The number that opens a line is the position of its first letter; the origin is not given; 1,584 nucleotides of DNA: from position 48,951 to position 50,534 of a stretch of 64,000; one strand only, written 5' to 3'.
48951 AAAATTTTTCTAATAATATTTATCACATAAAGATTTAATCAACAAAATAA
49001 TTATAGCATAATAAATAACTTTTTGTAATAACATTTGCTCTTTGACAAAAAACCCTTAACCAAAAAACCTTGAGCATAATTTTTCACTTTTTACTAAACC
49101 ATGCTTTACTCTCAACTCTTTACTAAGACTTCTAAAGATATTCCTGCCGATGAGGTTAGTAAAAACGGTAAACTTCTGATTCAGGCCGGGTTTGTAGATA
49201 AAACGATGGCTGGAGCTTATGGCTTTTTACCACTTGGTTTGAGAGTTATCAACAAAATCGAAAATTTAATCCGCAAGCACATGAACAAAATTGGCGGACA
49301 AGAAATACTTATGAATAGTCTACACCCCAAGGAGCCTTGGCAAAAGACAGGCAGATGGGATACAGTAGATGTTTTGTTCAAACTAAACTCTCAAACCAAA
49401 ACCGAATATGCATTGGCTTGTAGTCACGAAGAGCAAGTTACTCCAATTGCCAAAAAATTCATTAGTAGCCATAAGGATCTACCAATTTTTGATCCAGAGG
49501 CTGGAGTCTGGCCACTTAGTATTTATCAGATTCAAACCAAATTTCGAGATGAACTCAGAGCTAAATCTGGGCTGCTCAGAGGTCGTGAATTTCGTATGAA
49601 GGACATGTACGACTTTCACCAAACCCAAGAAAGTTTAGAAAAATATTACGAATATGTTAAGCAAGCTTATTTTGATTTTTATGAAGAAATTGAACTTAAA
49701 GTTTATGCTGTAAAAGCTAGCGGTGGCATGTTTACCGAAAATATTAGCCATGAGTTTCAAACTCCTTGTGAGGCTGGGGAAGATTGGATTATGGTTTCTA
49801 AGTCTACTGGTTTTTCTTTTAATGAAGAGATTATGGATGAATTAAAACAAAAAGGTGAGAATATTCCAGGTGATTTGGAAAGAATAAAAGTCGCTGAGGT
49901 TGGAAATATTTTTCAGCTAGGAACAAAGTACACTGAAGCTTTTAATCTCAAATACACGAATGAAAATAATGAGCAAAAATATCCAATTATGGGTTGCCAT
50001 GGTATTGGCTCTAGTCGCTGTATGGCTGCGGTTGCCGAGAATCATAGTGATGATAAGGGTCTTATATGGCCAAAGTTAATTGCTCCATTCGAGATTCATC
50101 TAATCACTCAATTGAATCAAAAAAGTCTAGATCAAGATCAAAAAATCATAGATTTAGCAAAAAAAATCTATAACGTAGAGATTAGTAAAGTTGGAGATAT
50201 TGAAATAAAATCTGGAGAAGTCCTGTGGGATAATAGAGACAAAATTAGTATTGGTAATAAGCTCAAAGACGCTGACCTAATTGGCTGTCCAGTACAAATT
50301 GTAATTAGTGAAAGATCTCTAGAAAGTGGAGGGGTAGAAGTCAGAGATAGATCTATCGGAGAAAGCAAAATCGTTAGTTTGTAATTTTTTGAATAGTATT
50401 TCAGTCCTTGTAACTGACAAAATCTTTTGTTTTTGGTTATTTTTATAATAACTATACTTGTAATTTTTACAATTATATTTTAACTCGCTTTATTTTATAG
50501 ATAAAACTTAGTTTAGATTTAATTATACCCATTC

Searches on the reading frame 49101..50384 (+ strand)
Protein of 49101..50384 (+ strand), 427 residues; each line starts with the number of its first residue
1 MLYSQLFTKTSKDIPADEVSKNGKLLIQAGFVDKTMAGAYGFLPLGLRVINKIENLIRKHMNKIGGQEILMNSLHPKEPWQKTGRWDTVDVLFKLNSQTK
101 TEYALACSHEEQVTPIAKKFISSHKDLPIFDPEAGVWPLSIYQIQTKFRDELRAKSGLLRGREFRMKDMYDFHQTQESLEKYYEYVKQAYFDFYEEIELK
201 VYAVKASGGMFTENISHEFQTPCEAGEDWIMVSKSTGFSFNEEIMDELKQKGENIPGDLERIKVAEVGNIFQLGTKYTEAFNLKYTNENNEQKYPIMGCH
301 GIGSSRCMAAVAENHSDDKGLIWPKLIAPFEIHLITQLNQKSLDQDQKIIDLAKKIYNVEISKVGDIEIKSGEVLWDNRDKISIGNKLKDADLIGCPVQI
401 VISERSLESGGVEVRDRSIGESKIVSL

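Call 11: search_protein_families(library=pfam, proteins=[window:49101-50384:+])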
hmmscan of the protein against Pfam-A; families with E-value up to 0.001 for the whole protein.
window:49101-50384:+ (427 aa): 2 families
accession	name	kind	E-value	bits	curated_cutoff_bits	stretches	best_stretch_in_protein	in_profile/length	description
PF00587.30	tRNA-synt_2b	-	6.8e-28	98.4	29.3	1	93-315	1-179/179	tRNA synthetase class II core domain (G, H, P, S and T)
PF03129.25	HGTP_anticodon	-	2.2e-08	34.6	21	1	365-425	29-82/94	Anticodon binding domain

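Call 12: find_encoding_contigs(protein=window:49101-50384:+, flank=10000, max_places=6)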
Protein window:49101-50384:+ (427 aa): 1 contig read that carries it; 1 place shown.
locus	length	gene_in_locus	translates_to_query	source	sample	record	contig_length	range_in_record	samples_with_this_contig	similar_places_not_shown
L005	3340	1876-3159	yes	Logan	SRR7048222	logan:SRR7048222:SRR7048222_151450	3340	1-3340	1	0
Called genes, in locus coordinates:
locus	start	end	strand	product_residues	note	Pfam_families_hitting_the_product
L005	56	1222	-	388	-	PF11159:DUF2939 (weak)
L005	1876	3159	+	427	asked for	PF00587:tRNA-synt_2b, PF03129:HGTP_anticodon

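Call 13: find_homologous_proteins(query=window:49101-50384:+)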
Query window:49101-50384:+ (427 aa): 8000 proteins with E <= 0.001 among 8000 candidates; the best 120 are listed.
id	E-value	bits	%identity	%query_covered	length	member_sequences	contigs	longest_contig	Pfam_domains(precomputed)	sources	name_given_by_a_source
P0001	3.1e-287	970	100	100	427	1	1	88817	PF03129.26,PF00587.31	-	-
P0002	6.9e-205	699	67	100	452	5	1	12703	PF03129.26,PF00587.31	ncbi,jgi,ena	jgi:prolyl-tRNA synthetase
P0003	1.2e-202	692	67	100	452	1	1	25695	PF03129.26,PF00587.31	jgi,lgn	jgi:prolyl-tRNA synthetase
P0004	3.8e-202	690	67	100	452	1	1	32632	PF03129.26,PF00587.31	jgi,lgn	jgi:prolyl-tRNA synthetase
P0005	4.2e-202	690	67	100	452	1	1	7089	PF03129.26,PF00587.31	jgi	jgi:prolyl-tRNA synthetase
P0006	4.3e-183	627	65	100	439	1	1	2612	PF03129.26,PF00587.31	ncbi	-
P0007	1.2e-182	626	61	100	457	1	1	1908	PF03129.26,PF00587.31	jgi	-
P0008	9.4e-182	623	64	99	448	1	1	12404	PF03129.26,PF00587.31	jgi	-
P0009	1.6e-179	615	63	100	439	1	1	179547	PF03129.26,PF00587.31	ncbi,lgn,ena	-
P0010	1.4e-176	606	63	99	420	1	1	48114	PF03129.26,PF00587.31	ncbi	-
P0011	4.6e-173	594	63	98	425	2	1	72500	PF03129.26,PF00587.31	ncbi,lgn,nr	ncbi:MAG: prolyl-tRNA synthetase [Candidatus Parcubacteria bacterium]|nr:prolyl-tRNA synthetase [Can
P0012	2.4e-172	592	61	100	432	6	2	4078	PF03129.26,PF00587.31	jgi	jgi:prolyl-tRNA synthetase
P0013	2.5e-172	592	69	57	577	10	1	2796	PF03129.26,PF00587.31,PF04073.21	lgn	-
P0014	4.4e-172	591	59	100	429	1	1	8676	PF03129.26,PF00587.31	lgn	-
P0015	8.0e-172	590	48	96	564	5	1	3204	PF03129.26,PF00587.31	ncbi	-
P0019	2.5e-170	585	60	100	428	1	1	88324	PF03129.26,PF00587.31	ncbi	-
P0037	1.6e-162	559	57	100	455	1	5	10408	PF03129.26,PF00587.31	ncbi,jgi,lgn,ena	jgi:prolyl-tRNA synthetase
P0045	1.1e-159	550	58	100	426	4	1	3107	PF03129.26,PF00587.31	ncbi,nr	ncbi:MAG: prolyl-tRNA synthetase [Thermales bacterium]|nr:prolyl-tRNA synthetase [Thermales bacteriu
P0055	1.7e-156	540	-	-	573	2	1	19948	PF03129.26,PF00587.31,PF04073.21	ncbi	-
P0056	2.0e-156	539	56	100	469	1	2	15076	PF03129.26,PF00587.31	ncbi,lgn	-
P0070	3.6e-153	529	-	-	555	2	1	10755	PF03129.26,PF00587.31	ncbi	-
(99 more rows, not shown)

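Call 27: find_encoding_contigs(protein=P0004, flank=10000, max_places=3)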
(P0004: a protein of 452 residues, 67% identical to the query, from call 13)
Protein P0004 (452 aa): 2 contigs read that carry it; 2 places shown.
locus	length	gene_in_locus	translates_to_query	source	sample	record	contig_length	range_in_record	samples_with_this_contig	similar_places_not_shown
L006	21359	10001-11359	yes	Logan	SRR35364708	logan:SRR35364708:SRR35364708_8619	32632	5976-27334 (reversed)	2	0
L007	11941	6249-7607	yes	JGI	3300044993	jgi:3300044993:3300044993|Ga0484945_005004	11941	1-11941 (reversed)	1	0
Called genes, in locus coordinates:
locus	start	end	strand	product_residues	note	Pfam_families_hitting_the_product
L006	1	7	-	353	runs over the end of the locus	PF01790:LGT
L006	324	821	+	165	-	-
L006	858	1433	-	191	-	-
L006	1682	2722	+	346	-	PF08459:UvrC_RNaseH_dom, PF01367:5_3_exonuc (weak)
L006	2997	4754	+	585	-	PF13632:Glyco_trans_2_3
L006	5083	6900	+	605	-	PF03485:Arg_tRNA_synt_N, PF00750:tRNA-synt_1d, PF05746:DALR_1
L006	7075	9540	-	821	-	PF00122:E1-E2_ATPase, PF00702:Hydrolase, PF08282:Hydrolase_3 (faint)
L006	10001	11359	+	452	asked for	PF00587:tRNA-synt_2b, PF03129:HGTP_anticodon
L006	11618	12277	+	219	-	-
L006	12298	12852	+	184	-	PF01694:Rhomboid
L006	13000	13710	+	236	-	PF14014:DUF4230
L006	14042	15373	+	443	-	PF01702:TGT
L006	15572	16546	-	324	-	PF22700:MVD-like_N, PF00288:GHMP_kinases_N, PF18376:MDD_C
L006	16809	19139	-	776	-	PF01751:Toprim, PF01131:Topoisom_bac, PF01396:Zn_ribbon_Top1 (faint)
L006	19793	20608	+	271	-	PF00459:Inositol_P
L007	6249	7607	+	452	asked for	PF00587:tRNA-synt_2b, PF03129:HGTP_anticodon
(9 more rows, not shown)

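Call 28: find_encoding_contigs(protein=P0009, flank=10000, max_places=3)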
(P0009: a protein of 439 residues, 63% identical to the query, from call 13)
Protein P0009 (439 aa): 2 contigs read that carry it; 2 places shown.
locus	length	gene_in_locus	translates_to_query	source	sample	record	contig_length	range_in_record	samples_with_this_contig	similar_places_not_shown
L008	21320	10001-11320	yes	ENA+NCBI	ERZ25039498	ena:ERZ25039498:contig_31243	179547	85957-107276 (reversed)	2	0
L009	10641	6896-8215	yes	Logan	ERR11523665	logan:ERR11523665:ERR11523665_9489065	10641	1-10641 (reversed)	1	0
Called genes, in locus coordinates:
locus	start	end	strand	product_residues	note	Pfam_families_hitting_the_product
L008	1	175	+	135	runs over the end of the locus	-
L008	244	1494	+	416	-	PF06202:GDE_C, PF12899:Glyco_hydro_100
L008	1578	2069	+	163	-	PF00583:Acetyltransf_1, PF13420:Acetyltransf_4, PF13673:Acetyltransf_10, PF13508:Acetyltransf_7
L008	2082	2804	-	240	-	PF01510:Amidase_2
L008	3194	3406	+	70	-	-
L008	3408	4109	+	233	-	PF01182:Glucosamine_iso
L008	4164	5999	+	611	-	PF04134:DCC1-like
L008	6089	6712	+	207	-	PF06736:TMEM175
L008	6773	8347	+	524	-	PF13541:ChlI, PF01078:Mg_chelatase, PF07728:AAA_5 (weak), PF00493:MCM, PF13335:Mg_chelatase_C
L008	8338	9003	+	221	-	PF02698:DUF218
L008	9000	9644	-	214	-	PF02798:GST_N, PF13409:GST_N_2, PF13417:GST_N_3, PF00043:GST_C, PF14497:GST_C_3 (weak)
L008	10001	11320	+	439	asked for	PF00587:tRNA-synt_2b, PF03129:HGTP_anticodon (weak)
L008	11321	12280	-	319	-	-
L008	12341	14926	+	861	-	PF00082:Peptidase_S8, PF00954:S_locus_glycop (faint)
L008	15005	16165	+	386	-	-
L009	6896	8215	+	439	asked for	PF00587:tRNA-synt_2b, PF03129:HGTP_anticodon (weak)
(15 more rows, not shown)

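Call 51: list_cluster_members(proteins=[P0002, P0009, P0011, P0045, P0140])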
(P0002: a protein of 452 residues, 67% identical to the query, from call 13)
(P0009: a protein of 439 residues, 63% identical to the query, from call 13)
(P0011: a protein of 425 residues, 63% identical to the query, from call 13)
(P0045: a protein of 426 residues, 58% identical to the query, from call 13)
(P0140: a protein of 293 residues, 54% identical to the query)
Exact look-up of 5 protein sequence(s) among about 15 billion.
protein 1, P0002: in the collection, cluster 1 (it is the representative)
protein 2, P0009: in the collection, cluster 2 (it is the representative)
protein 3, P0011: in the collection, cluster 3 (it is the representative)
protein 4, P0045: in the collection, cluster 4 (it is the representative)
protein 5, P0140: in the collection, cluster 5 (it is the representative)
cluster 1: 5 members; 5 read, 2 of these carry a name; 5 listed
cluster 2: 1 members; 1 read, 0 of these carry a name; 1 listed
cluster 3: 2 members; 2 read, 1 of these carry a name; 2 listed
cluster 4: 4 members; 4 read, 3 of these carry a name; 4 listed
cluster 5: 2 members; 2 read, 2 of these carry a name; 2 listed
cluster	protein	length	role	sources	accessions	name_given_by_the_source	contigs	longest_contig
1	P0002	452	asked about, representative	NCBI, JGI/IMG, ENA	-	prolyl-tRNA synthetase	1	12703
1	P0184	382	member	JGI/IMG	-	prolyl-tRNA synthetase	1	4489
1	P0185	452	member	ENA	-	-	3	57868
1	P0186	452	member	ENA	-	-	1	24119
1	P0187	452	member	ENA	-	-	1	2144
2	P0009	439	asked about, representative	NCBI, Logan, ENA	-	-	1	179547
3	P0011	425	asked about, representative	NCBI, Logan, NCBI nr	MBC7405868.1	MAG: prolyl-tRNA synthetase [Candidatus Parcubacteria bacterium] | prolyl-tRNA synthetase [Candidatus Paceibacterota bacterium]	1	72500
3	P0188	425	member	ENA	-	-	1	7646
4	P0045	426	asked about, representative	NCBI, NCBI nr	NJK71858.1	MAG: prolyl-tRNA synthetase [Thermales bacterium] | prolyl-tRNA synthetase [Thermales bacterium]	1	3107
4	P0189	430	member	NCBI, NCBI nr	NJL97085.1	prolyl-tRNA synthetase [Candidatus Gracilibacteria bacterium]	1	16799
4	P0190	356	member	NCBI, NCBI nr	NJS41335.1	prolyl-tRNA synthetase [Candidatus Gracilibacteria bacterium]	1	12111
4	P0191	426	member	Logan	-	-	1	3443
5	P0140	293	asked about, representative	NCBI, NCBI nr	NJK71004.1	MAG: transposase [Thermales bacterium] | transposase [Thermales bacterium]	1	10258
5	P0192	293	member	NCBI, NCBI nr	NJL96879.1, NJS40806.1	transposase [Candidatus Gracilibacteria bacterium]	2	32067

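Call 71: list_cluster_members(proteins=[P0006, P0010, P0019, P0015, P0037, P0056, P0137, P0160, P0070, P0055])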
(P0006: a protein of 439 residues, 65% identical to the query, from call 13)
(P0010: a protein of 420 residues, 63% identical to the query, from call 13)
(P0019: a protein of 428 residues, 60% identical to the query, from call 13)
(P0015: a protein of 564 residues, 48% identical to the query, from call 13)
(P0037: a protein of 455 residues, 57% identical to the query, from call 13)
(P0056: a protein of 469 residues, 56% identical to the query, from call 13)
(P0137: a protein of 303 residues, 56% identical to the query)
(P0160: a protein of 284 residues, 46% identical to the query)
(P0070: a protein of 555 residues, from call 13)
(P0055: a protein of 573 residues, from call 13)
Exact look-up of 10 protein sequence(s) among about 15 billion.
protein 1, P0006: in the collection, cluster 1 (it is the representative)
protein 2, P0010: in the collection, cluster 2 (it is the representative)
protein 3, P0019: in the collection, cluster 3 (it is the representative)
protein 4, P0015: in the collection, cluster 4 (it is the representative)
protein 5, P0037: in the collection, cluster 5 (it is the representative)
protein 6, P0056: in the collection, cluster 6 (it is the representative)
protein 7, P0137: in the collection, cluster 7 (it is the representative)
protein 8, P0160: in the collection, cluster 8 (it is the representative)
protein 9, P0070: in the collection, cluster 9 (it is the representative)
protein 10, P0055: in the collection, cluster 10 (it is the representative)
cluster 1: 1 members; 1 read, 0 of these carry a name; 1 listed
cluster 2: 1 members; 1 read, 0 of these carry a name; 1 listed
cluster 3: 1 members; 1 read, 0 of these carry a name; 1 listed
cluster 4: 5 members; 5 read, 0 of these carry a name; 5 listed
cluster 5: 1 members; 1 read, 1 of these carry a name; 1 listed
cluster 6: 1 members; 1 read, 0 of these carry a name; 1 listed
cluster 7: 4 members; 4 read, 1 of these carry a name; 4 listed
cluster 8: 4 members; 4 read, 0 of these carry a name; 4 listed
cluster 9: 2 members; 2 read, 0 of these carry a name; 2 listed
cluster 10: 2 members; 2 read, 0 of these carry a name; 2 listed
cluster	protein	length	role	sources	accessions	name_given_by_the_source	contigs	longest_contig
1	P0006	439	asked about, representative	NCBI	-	-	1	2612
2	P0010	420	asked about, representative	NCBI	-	-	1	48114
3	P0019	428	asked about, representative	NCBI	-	-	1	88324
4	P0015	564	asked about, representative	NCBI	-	-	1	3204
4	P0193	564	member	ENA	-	-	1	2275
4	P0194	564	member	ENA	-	-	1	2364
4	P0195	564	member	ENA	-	-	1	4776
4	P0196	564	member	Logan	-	-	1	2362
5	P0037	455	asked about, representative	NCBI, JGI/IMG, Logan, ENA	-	prolyl-tRNA synthetase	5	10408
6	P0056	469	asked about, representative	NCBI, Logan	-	-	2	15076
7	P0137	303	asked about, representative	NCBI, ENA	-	-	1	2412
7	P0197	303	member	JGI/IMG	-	hypothetical protein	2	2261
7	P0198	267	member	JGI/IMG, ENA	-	-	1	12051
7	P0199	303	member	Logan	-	-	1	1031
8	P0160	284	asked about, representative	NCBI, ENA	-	-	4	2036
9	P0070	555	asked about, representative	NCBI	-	-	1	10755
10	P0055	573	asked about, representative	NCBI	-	-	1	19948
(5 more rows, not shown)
